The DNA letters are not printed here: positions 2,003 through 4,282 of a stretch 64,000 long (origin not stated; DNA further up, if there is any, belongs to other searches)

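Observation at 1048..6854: Operon pairing an unusually short glycyl radical enzyme with a GH36/raffinose-synthase-like hydrolase under a LacI regulator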

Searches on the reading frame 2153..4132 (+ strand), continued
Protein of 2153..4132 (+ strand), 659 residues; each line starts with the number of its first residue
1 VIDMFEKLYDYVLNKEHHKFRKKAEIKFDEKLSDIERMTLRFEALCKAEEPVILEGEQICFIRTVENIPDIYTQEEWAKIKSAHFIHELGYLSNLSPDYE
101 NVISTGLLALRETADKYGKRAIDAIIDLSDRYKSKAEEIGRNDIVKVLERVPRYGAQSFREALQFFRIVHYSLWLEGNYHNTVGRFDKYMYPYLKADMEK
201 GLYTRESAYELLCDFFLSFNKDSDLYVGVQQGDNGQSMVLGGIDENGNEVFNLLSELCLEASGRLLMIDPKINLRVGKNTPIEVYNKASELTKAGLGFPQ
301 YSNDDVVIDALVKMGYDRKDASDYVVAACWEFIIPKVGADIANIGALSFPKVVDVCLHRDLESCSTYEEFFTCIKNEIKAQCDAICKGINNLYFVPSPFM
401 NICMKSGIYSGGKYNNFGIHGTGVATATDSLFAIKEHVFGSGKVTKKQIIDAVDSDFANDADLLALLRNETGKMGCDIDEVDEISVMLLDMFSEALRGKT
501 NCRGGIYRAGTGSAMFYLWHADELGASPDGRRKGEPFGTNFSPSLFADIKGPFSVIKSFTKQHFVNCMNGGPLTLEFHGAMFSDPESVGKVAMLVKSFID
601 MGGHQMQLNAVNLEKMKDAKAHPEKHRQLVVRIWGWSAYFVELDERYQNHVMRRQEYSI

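Call 61: search_protein_families(library=pfam, proteins=[L021:8333-9832:+, L021:12923-13834:+, L069:4497-6005:+, L069:1853-2515:+, L010:12866-14662:+, L010:14778-16202:+, L033:13776-14636:+, L019:12830-13669:+, L025:8137-9339:+, L014:7917-9074:+], max_evalue=0.001)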
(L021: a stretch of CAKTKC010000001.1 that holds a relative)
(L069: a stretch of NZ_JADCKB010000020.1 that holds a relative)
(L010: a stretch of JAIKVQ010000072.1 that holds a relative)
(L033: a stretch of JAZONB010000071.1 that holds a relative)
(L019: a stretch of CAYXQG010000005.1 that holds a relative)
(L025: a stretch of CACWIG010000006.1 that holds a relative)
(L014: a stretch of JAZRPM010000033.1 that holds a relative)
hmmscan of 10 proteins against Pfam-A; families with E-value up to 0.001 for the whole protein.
L021:8333-9832:+ (499 aa): 2 families
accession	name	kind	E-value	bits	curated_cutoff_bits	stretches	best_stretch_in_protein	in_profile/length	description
PF11975.13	Glyco_hydro_4C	-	1.1e-48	166.5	24.1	1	256-470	1-210/211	Family 4 glycosyl hydrolase C-terminal domain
PF02056.22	Glyco_hydro_4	-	4e-47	160.6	23.2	1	65-246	1-182/183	Family 4 glycosyl hydrolase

L021:12923-13834:+ (303 aa): 1 family
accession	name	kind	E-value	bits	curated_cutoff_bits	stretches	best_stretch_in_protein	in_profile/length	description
PF04616.20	Glyco_hydro_43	-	3.5e-18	66.4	32.2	1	50-231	33-222/288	Glycosyl hydrolases family 43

L069:4497-6005:+ (502 aa): 2 families
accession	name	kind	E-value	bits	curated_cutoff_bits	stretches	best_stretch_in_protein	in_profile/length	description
PF00370.27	FGGY_N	-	2.6e-64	217.6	28.8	1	4-246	1-245/245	FGGY family of carbohydrate kinases, N-terminal domain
PF02782.22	FGGY_C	-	3.3e-36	125.4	27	1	255-450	1-196/198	FGGY family of carbohydrate kinases, C-terminal domain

L069:1853-2515:+ (220 aa): 1 family
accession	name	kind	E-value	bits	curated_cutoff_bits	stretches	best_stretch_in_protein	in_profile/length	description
PF01791.15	DeoC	-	2.4e-12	47.4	23.8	1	9-203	6-217/229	DeoC/LacD family aldolase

L010:12866-14662:+ (598 aa): 0 families

L010:14778-16202:+ (474 aa): 2 families
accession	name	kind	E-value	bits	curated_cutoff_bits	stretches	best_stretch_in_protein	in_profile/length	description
PF01565.28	FAD_binding_4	-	2.5e-36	124.9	26.4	1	55-192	3-139/139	FAD binding domain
PF02913.24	FAD-oxidase_C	-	3.8e-21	76.4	21.2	1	228-471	2-247/248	FAD linked oxidases, C-terminal domain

L033:13776-14636:+ (286 aa): 2 families
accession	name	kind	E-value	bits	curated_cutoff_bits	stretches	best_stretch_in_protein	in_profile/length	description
PF01116.26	F_bP_aldolase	-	2.3e-86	290.2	25.5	1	3-284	1-274/277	Fructose-bisphosphate aldolase class-II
PF05690.20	ThiG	-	0.00028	20.8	23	0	55-136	159-228/247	Thiazole biosynthesis protein ThiG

L019:12830-13669:+ (279 aa): 0 families

L025:8137-9339:+ (400 aa): 1 family
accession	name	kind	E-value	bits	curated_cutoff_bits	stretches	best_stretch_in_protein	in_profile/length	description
PF00144.29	Beta-lactamase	-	1.4e-52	179.4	27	1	31-375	5-307/329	Beta-lactamase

L014:7917-9074:+ (385 aa): 2 families
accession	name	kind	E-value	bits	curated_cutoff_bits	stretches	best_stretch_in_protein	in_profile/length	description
PF02350.25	Epimerase_2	-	2.9e-78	263.6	30.6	1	31-369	6-346/347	UDP-N-acetylglucosamine 2-epimerase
PF04464.20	Glyphos_transf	-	2.3e-05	23.9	22.1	1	146-262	136-253/367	CDP-Glycerol:Poly(glycerophosphate) glycerophosphotransferase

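Call 63: search_protein_families(library=pfam, proteins=[L033:9158-9874:+, L033:9888-11291:+, L033:12777-13775:+, L033:14737-16656:+, L069:3421-4485:+, L069:6011-7009:+, L069:14772-16490:+, L069:17947-19170:+, L012:13812-14711:+, L012:14687-15607:+], max_evalue=0.001)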
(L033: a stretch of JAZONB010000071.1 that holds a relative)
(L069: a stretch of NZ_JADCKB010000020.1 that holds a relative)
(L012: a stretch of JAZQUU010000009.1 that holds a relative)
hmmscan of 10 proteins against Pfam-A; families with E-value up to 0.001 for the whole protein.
L033:9158-9874:+ (238 aa): 1 family
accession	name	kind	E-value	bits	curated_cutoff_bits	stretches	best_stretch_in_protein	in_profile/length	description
PF06283.17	ThuA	-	7.2e-29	102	33.4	1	30-218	22-209/209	Trehalose utilisation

L033:9888-11291:+ (467 aa): 1 family
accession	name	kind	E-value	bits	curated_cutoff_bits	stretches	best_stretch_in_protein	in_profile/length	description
PF02952.23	Fucose_iso_C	-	2.2e-15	57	29.3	1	337-464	1-141/143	L-fucose isomerase, C-terminal domain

L033:12777-13775:+ (332 aa): 1 family
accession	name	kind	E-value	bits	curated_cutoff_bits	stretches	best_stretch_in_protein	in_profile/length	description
PF14486.12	DUF4432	-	5e-88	295.2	32.5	1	25-319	2-302/304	Domain of unknown function (DUF4432)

L033:14737-16656:+ (639 aa): 1 family
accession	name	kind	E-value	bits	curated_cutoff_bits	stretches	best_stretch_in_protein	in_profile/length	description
PF00728.28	Glyco_hydro_20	-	6.7e-18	65.6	22.3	1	145-351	18-226/348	Glycosyl hydrolase family 20, catalytic domain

L069:3421-4485:+ (354 aa): 4 families
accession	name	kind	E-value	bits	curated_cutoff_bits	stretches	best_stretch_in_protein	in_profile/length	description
PF00107.32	ADH_zinc_N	-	2.5e-23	82.9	31.8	1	184-285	1-101/129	Zinc-binding dehydrogenase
PF08240.17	ADH_N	-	5.5e-16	59.2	23.5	1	37-125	2-98/104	Alcohol dehydrogenase GroES-like domain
PF13602.12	ADH_zinc_N_2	-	7.3e-13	50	27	1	218-344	2-126/134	Zinc-binding dehydrogenase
PF16912.11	Glu_dehyd_C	-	1.1e-05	25.5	34.9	1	174-345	31-205/211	Glucose dehydrogenase C-terminus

L069:6011-7009:+ (332 aa): 3 families
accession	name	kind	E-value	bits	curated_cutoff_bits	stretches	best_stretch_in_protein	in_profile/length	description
PF08450.18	SGL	-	2.1e-15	57.5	26.3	2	4-65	170-225/246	SMP-30/Gluconolactonase/LRE-like region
PF01436.27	NHL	-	1.7e-08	34.5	20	0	72-89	3-20/28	NHL repeat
PF24684.1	Vgb_lyase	-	0.00077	18.8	50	0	194-274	57-131/290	Virginiamycin B lyase family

L069:14772-16490:+ (572 aa): 1 family
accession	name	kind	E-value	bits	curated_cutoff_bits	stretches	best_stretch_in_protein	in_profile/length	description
PF07929.16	PRiA4_ORF3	-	0.0007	19.8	26.6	0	211-304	68-162/173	Plasmid pRiA4b ORF-3-like protein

L069:17947-19170:+ (407 aa): 1 family
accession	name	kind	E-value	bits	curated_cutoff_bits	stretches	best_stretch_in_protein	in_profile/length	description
PF07470.19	Glyco_hydro_88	-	6e-08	32.5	26.6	1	58-296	7-240/352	Glycosyl Hydrolase Family 88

L012:13812-14711:+ (299 aa): 1 family
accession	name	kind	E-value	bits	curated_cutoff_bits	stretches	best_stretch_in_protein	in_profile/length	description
PF00701.28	DHDPS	-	3.5e-49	167.5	22.1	1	8-283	2-280/289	Dihydrodipicolinate synthetase family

L012:14687-15607:+ (306 aa): 0 families

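Call 78: find_encoding_contigs(protein=window:2162-4132:+, flank=10000, max_places=2)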
Protein window:2162-4132:+ (656 aa): no gene with exactly this product is on record in the collection.
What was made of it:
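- Tried and rejected: Not on record (call 78).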
